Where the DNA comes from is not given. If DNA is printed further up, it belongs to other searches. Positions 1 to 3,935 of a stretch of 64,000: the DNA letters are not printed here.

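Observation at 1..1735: At least 11 tandem two-cysteine modules of about 49 aa that I cannot assign to a named domain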

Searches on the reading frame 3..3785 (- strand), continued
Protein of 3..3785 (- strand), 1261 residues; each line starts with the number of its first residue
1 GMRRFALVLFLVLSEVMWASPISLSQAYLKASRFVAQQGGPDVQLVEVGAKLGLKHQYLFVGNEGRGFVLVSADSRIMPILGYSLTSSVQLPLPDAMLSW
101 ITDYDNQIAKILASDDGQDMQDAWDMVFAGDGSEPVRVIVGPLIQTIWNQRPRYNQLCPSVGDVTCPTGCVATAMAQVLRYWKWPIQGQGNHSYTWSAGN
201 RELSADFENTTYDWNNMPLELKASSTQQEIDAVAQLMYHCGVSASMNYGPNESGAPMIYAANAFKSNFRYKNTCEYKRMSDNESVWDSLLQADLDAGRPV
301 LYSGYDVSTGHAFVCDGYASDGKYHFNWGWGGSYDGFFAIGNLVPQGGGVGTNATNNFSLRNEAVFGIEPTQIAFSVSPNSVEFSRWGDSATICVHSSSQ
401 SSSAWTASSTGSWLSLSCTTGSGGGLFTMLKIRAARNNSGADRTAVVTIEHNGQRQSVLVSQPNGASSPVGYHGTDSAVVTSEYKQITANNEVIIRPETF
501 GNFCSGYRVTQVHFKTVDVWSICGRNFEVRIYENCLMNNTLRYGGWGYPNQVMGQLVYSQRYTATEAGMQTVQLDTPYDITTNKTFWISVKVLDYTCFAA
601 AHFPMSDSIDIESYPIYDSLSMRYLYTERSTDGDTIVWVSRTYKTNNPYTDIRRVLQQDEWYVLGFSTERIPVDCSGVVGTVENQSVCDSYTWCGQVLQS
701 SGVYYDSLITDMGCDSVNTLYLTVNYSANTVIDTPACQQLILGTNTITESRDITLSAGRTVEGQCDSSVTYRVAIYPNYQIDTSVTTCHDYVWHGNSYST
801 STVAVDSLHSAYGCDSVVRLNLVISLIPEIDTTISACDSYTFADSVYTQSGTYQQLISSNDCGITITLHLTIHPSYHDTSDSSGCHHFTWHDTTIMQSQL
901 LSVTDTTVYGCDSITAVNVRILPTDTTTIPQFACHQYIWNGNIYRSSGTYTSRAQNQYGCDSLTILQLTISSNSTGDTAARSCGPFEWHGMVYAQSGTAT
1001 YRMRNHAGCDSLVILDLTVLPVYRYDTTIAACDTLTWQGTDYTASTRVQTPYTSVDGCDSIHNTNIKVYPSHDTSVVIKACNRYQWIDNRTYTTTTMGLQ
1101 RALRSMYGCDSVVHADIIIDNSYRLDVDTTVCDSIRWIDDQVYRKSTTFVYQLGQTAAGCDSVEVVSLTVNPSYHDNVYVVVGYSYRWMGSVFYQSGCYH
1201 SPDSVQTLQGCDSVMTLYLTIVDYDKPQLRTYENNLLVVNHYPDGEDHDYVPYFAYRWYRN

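Call 41: find_homologous_proteins(query=window:3-3785:-)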
Query window:3-3785:- (1261 aa): 5246 proteins with E <= 0.001 among 8000 candidates; the best 120 are listed.
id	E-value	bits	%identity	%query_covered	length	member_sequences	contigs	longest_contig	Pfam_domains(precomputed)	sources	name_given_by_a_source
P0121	0.0e+0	2947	100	100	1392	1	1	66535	PF19190.7,PF01640.24,PF13734.12,PF18962.8,PF13004.14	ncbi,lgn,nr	ncbi:MAG: C10 family peptidase [Bacteroidales bacterium]|nr:C10 family peptidase [Candidatus Colimor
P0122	6.6e-207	708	35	93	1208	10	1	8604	PF19190.7,PF01640.24,PF13734.12,PF13004.14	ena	-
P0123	9.3e-202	691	34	95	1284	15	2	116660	PF19190.7,PF01640.24,PF13734.12,PF13529.14,PF13004.14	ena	-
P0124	7.4e-199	681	34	95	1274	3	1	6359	PF19190.7,PF01640.24,PF13734.12,PF13529.14,PF13004.14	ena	-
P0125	1.2e-185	637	32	43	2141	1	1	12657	PF00801.27,PF01640.24,PF13734.12,PF18962.8,PF18911.7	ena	-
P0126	1.3e-176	608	38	33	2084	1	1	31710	PF01640.24,PF13734.12,PF18962.8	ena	-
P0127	3.3e-173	596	37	27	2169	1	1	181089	PF14231.12,PF01640.24,PF13734.12,PF13967.12,PF18962.8,PF24679.2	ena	-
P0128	1.2e-172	594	35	85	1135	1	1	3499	PF01640.24,PF13734.12,PF13529.14,PF13004.14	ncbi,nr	ncbi:MAG: C10 family peptidase, partial [Bacteroidales bacterium]|nr:C10 family peptidase [Candidatu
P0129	5.5e-172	592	35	33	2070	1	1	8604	PF01640.24,PF13734.12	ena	-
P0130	5.6e-161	556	38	49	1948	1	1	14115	PF19190.7,PF01640.24,PF13734.12,PF18962.8,PF13004.14,PF18998.7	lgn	-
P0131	1.4e-155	538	40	28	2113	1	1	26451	PF14312.13,PF01640.24,PF13734.12,PF18962.8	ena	-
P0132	2.2e-155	537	38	23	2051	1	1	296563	PF01640.24,PF13734.12,PF18962.8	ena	-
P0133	3.0e-150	520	39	28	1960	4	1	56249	PF01640.24,PF13734.12,PF18962.8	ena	-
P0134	3.6e-146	507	36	53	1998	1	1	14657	PF19190.7,PF09479.17,PF16820.12,PF01640.24,PF13734.12,PF18962.8,PF13004.14,PF18998.7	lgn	-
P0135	4.0e-146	506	36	53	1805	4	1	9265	PF19190.7,PF09479.17,PF16820.12,PF01640.24,PF13734.12,PF18962.8,PF13004.14,PF18998.7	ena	-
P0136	1.4e-145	505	38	49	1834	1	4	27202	PF19190.7,PF09479.17,PF16820.12,PF01640.24,PF13734.12,PF18962.8,PF13004.14,PF18998.7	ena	-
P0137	1.8e-144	501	36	53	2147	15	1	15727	PF19190.7,PF09479.17,PF16820.12,PF01640.24,PF13734.12,PF18962.8,PF13004.14,PF18998.7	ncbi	-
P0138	6.2e-142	493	37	50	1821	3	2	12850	PF19190.7,PF16820.12,PF01640.24,PF13734.12,PF18962.8,PF13004.14,PF18998.7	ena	-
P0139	8.8e-141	489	36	53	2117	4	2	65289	PF19190.7,PF07679.23,PF09479.17,PF16820.12,PF01640.24,PF13734.12,PF18962.8,PF13004.14,PF18998.7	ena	-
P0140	3.9e-140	487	37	49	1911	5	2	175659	PF19190.7,PF09479.17,PF16820.12,PF01640.24,PF13734.12,PF18962.8,PF13004.14,PF18998.7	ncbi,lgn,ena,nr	ncbi:MAG: C10 family peptidase [Bacteroidales bacterium]|nr:C10 family peptidase [Bacteroidales bact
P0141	1.2e-139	485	37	50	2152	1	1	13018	PF19190.7,PF09479.17,PF16820.12,PF01640.24,PF13734.12,PF18962.8,PF13004.14,PF18998.7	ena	-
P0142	3.7e-138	480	37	49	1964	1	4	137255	PF19190.7,PF07679.23,PF16820.12,PF01640.24,PF13734.12,PF18962.8,PF13004.14,PF18998.7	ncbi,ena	-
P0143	3.4e-132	460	37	49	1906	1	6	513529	PF19190.7,PF09479.17,PF16820.12,PF01640.24,PF13734.12,PF18962.8,PF13004.14,PF18998.7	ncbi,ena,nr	ncbi:MAG: C10 family peptidase [Bacteroidales bacterium]|nr:C10 family peptidase [Bacteroidales bact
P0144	1.2e-128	449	29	46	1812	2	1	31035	PF01640.24,PF02920.22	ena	-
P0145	1.9e-127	445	39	30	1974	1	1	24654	PF13306.13,PF01640.24,PF13734.12,PF18962.8,PF18998.7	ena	-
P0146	1.8e-122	428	30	83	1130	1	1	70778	PF01640.24,PF13734.12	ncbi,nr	ncbi:MAG: C10 family peptidase, partial [Bacteroidales bacterium]|nr:C10 family peptidase [Bacteroid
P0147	4.1e-121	424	37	49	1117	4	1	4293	PF19190.7,PF01640.24,PF13734.12,PF19910.6,PF13004.14,PF18998.7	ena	-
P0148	7.0e-121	423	38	50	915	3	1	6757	PF19190.7,PF01640.24,PF13734.12,PF18962.8,PF13529.14,PF13004.14,PF00041.28,PF16656.12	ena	-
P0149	6.8e-119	416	44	29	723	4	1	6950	PF01640.24,PF13734.12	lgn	-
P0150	3.0e-118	414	38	47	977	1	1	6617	PF19190.7,PF01640.24,PF13734.12,PF13004.14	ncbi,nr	ncbi:MAG: C10 family peptidase, partial [Bacteroidales bacterium]|nr:C10 family peptidase [Bacteroid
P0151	8.8e-118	413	38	47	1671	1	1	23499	PF19190.7,PF01640.24,PF13734.12,PF22076.3,PF18962.8,PF13004.14,PF18998.7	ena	-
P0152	1.8e-117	412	38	40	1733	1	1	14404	PF19190.7,PF09479.17,PF16820.12,PF01640.24,PF18962.8,PF13004.14,PF18998.7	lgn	-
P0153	4.5e-114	400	37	29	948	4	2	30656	PF01640.24,PF13734.12,PF18962.8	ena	-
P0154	8.8e-114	399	37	47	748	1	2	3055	PF19190.7,PF01640.24,PF13734.12,PF13004.14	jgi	-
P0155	1.9e-113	398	35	31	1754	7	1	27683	PF01640.24,PF13734.12,PF18962.8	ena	-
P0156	1.4e-112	395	34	27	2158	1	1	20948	PF01640.24,PF13734.12,PF18962.8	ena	-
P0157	2.3e-112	395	37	49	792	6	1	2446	PF01640.24,PF13734.12,PF13004.14,PF18998.7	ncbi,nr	ncbi:MAG: C10 family peptidase, partial [Bacteroidales bacterium]|nr:C10 family peptidase [Bacteroid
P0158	4.5e-112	394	31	45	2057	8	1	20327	PF01640.24,PF13734.12,PF18962.8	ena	-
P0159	5.8e-111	390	36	48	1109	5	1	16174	PF01640.24,PF13734.12,PF18962.8,PF13004.14,PF18998.7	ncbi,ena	-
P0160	1.3e-110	389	29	73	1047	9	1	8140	PF01640.24,PF13734.12,PF18962.8,PF13529.14,PF18998.7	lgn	-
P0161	3.6e-110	387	37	31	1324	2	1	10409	PF00801.27,PF18981.7,PF01640.24,PF13734.12,PF18962.8,PF18911.7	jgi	jgi:riboflavin synthase/PKD repeat protein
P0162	2.0e-108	382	41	29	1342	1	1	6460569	PF01640.24,PF13734.12,PF18962.8,PF13529.14,PF07705.18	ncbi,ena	-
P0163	8.6e-106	373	42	29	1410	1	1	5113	PF19190.7,PF01640.24,PF13734.12,PF18962.8,PF13004.14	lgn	-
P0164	1.7e-105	372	38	46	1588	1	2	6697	PF19190.7,PF09479.17,PF16820.12,PF01640.24,PF18962.8,PF13004.14,PF18998.7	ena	-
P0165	3.5e-105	371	39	30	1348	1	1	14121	PF01640.24,PF13734.12,PF18962.8,PF07705.18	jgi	-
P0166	5.9e-105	370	35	49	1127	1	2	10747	PF01640.24,PF13734.12,PF18962.8,PF13004.14,PF18998.7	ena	-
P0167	6.6e-105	370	38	37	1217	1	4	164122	PF19190.7,PF01640.24,PF13734.12,PF18962.8,PF13004.14,PF17766.8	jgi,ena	-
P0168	1.4e-104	369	34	52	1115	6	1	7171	PF01640.24,PF13734.12,PF18962.8,PF13004.14,PF18998.7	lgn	-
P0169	2.3e-104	368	35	27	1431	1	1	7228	PF01640.24,PF13734.12,PF18962.8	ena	-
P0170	9.7e-104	366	37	30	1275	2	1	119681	PF18699.7,PF00801.27,PF18981.7,PF01640.24,PF13734.12,PF18962.8,PF18911.7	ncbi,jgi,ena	-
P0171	9.2e-102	360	37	37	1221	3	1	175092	PF19190.7,PF01640.24,PF13734.12,PF18962.8,PF13004.14,PF17766.8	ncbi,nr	ncbi:MAG: C10 family peptidase [Bacteroidales bacterium]|nr:C10 family peptidase [Bacteroidales bact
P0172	3.5e-101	358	37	36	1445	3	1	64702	PF01640.24,PF13734.12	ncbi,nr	ncbi:MAG: C10 family peptidase, partial [Bacteroidales bacterium]|nr:C10 family peptidase [Bacteroid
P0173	8.6e-101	356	36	28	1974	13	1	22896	PF01640.24,PF13734.12,PF18962.8,PF07581.18,PF00041.28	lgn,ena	-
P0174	1.7e-100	355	38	30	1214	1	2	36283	PF01640.24,PF13734.12,PF18962.8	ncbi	-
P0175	2.3e-100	355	35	49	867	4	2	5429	PF19190.7,PF01640.24,PF13734.12,PF13004.14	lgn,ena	-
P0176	1.1e-99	353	42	37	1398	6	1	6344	PF19190.7,PF01640.24,PF13734.12,PF18962.8,PF13004.14,PF18998.7,PF07675.19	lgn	-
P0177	9.9e-99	349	42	30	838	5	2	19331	PF01640.24,PF13734.12,PF18962.8,PF18998.7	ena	-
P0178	2.1e-98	348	35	49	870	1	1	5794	PF01640.24,PF13734.12,PF13004.14,PF18998.7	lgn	-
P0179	5.1e-98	347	38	43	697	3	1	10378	PF19190.7,PF01640.24,PF13734.12,PF18962.8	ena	-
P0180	4.9e-97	344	41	37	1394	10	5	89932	PF19190.7,PF01640.24,PF13734.12,PF18962.8,PF13004.14,PF18998.7,PF07675.19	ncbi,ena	-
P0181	6.0e-97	344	32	56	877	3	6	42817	PF19190.7,PF01640.24,PF13734.12,PF13004.14,PF18998.7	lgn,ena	-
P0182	1.3e-95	339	42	29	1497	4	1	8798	PF19190.7,PF01640.24,PF13734.12,PF18962.8,PF11720.13,PF13004.14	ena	-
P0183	4.5e-95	337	39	37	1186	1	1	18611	PF19190.7,PF01640.24,PF13734.12,PF13004.14,PF18998.7,PF07675.19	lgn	-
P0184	9.4e-94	333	40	29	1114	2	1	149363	PF01640.24,PF13734.12,PF18962.8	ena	-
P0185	2.5e-93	332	39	37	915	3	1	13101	PF19190.7,PF01640.24,PF13734.12,PF19910.6,PF13004.14,PF18998.7,PF07675.19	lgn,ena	-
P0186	3.0e-93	331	44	29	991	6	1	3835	PF01640.24,PF13734.12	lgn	-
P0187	3.1e-93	331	36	31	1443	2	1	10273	PF01640.24,PF13734.12,PF18962.8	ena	-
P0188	5.5e-93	330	31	31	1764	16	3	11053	PF01640.24,PF13734.12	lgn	-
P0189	6.9e-93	330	42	37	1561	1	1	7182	PF19190.7,PF01640.24,PF13734.12,PF13004.14,PF18998.7,PF07675.19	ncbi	-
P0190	2.3e-92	328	37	29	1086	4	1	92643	PF01640.24,PF13734.12,PF00041.28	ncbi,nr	ncbi:MAG: C10 family peptidase, partial [Bacteroidales bacterium]|nr:C10 family peptidase [Bacteroid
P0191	2.7e-92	328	44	29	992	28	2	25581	PF01640.24,PF13734.12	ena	-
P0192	8.3e-92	327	42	30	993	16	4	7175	PF01640.24,PF13734.12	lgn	-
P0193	1.8e-91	325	43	29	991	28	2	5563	PF01640.24,PF13734.12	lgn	-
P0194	3.5e-91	324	39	33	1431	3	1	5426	PF19190.7,PF01640.24,PF13734.12,PF13004.14,PF18998.7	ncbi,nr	ncbi:MAG: C10 family peptidase, partial [Bacteroidales bacterium]|nr:C10 family peptidase [Bacteroid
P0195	9.2e-91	323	42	30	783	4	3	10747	PF01640.24,PF13734.12,PF18998.7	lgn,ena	-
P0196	1.7e-90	322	44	28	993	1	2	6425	PF01640.24,PF13734.12,PF18560.8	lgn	-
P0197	1.4e-89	319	39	31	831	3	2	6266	PF01640.24,PF13734.12,PF18962.8,PF18998.7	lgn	-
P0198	1.5e-88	316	41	35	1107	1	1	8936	PF01640.24,PF13734.12,PF18962.8,PF13004.14,PF18998.7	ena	-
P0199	2.2e-88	315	34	47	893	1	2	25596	PF01640.24,PF13734.12,PF13004.14,PF18998.7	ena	-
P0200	7.7e-87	310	38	37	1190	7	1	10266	PF19190.7,PF01640.24,PF13734.12,PF13004.14,PF18998.7,PF07675.19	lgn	-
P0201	3.2e-86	308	37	36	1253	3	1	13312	PF19190.7,PF01640.24,PF13734.12,PF13004.14,PF18998.7,PF07675.19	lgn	-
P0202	4.1e-86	308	41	29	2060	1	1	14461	PF01640.24,PF13734.12,PF13529.14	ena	-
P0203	1.0e-85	306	40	29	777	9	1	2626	PF01640.24,PF13734.12,PF18962.8,PF18998.7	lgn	-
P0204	2.3e-85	305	39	32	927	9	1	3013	PF19190.7,PF01640.24,PF13734.12,PF18962.8,PF13004.14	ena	-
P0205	3.6e-85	305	41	29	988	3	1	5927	PF01640.24,PF13734.12,PF18370.8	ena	-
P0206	3.1e-84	301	40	32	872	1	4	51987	PF01640.24,PF13734.12,PF18370.8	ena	-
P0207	3.4e-84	301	38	31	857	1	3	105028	PF01640.24,PF13734.12,PF18962.8,PF18998.7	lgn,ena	-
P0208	5.0e-84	301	40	32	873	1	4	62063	PF01640.24,PF13734.12,PF18370.8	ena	-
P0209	6.8e-84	300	43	29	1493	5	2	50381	PF01640.24,PF13734.12,PF18962.8,PF18998.7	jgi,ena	-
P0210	1.1e-83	300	43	27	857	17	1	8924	PF01640.24,PF13734.12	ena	-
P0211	1.4e-83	299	39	32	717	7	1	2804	PF01640.24,PF13734.12,PF18962.8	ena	-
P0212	2.0e-83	299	44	29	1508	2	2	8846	PF01640.24,PF13734.12,PF00629.31,PF18962.8,PF18998.7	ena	-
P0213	2.3e-83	299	39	32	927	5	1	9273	PF19190.7,PF01640.24,PF13734.12,PF18962.8,PF13004.14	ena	-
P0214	3.0e-83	298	37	37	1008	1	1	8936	PF01640.24,PF13734.12,PF18962.8,PF13004.14,PF18998.7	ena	-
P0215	3.2e-83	298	37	36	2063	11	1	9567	PF01640.24,PF13734.12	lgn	-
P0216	5.6e-83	297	41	29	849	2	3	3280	PF01640.24,PF13734.12,PF18962.8,PF18998.7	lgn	-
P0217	5.9e-83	297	42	31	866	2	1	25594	PF01640.24,PF13734.12,PF18370.8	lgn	-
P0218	8.8e-83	297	39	29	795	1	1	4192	PF01640.24,PF13734.12,PF18962.8,PF18998.7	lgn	-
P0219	9.5e-83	297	39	30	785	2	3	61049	PF01640.24,PF13734.12,PF18962.8,PF18998.7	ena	-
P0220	1.2e-82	296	40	31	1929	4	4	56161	PF01640.24,PF13734.12,PF13529.14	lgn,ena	-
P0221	1.3e-82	296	42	26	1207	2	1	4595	PF01640.24,PF13734.12,PF18962.8,PF18370.8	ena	-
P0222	1.9e-82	296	41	29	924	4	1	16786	PF19190.7,PF01640.24,PF13734.12,PF18962.8,PF13004.14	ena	-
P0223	2.0e-82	295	41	33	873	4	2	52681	PF01640.24,PF13734.12,PF18370.8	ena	-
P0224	2.6e-82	295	39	32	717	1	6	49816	PF01640.24,PF13734.12,PF18962.8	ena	-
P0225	2.7e-82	295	38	32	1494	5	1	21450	PF19190.7,PF01640.24,PF13734.12,PF18962.8,PF13004.14,PF18998.7,PF07675.19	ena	-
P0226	2.7e-82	295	41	29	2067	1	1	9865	PF01640.24,PF13734.12,PF13529.14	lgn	-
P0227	2.8e-82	295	42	30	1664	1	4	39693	PF01640.24,PF13734.12,PF18962.8,PF18998.7,PF00041.28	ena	-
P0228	2.9e-82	295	41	29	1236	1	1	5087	PF01640.24,PF13734.12,PF18998.7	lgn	-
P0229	3.1e-82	295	39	32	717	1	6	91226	PF01640.24,PF13734.12,PF18962.8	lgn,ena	-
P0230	3.3e-82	295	41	32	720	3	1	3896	PF01640.24,PF13734.12,PF18962.8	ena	-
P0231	3.6e-82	295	41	31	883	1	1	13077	PF01640.24,PF13734.12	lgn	-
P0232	3.8e-82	295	36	36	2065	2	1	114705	PF01640.24,PF13734.12,PF13529.14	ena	-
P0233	8.3e-82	293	39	37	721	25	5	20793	PF01640.24,PF13734.12,PF18962.8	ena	-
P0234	9.9e-82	293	43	29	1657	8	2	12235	PF01640.24,PF13734.12,PF00629.31,PF18962.8,PF18998.7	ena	-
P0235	1.2e-81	293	42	29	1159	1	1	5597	PF01640.24,PF13734.12,PF18962.8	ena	-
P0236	1.4e-81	293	40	32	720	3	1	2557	PF01640.24,PF13734.12,PF18962.8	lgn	-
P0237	1.4e-81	293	41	29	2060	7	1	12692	PF01640.24,PF13734.12,PF13529.14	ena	-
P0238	1.5e-81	293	42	29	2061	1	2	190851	PF01640.24,PF13734.12,PF13529.14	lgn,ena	-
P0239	1.8e-81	292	41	29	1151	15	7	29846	PF01640.24,PF13734.12,PF18370.8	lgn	-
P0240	1.9e-81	292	38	36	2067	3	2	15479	PF01640.24,PF13734.12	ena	-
